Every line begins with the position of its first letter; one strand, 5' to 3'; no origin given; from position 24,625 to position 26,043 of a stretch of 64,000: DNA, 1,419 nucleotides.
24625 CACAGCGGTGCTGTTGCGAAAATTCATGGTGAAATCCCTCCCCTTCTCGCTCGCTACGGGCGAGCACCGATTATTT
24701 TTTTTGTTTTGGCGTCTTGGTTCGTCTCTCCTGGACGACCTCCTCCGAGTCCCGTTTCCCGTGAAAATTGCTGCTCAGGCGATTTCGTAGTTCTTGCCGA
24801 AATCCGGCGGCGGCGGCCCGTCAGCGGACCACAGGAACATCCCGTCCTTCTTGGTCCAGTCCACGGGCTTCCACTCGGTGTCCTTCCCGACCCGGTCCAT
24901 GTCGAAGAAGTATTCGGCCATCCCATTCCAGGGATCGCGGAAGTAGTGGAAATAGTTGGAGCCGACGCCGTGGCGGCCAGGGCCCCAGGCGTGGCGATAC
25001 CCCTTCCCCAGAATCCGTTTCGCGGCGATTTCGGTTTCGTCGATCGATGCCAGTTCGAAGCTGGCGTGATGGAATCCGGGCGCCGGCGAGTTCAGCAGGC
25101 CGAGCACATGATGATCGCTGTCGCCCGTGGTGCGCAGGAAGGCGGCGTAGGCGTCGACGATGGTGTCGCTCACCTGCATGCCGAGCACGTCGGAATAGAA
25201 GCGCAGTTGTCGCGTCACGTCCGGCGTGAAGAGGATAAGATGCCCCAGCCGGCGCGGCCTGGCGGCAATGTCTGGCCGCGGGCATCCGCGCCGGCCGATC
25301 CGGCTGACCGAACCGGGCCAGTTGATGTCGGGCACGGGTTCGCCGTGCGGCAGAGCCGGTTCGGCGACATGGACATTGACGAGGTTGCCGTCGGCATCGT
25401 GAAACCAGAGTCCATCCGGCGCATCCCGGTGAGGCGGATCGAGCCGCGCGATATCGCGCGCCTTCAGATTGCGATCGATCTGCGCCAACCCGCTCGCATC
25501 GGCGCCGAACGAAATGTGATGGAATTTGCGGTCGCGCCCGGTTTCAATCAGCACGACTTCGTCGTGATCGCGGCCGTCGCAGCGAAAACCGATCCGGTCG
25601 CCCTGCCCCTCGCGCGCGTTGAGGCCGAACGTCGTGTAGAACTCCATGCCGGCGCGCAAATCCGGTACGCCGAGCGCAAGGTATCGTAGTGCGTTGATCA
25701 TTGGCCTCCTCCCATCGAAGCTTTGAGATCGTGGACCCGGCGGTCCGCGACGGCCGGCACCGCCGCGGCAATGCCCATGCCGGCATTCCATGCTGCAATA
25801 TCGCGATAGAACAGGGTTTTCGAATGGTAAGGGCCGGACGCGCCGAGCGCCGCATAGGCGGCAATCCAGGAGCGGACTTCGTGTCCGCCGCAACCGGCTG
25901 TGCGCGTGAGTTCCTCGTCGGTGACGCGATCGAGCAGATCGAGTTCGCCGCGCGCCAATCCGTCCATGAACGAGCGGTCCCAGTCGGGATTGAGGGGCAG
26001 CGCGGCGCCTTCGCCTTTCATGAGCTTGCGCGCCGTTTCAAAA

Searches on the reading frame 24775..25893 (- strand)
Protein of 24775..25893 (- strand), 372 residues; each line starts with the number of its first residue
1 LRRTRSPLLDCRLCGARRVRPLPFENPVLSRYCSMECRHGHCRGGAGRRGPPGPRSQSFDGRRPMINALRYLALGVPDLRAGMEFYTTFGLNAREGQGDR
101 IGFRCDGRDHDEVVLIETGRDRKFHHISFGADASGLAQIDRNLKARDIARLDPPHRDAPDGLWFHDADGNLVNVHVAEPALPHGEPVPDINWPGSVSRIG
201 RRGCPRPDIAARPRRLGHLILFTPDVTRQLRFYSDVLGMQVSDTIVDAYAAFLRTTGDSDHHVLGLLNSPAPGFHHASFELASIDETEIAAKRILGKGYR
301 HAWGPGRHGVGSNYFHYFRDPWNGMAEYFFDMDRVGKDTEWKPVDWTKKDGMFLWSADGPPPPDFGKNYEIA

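Call 41: search_protein_families(library=pfam, proteins=[window:24775-25893:-], max_evalue=0.000001)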
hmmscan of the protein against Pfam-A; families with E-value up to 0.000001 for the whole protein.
window:24775-25893:- (372 aa): 1 family
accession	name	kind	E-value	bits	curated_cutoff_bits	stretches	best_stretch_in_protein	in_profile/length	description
PF00903.31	Glyoxalase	-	1.1e-19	71.5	20.6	1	215-323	1-116/121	Glyoxalase/Bleomycin resistance protein/Dioxygenase superfamily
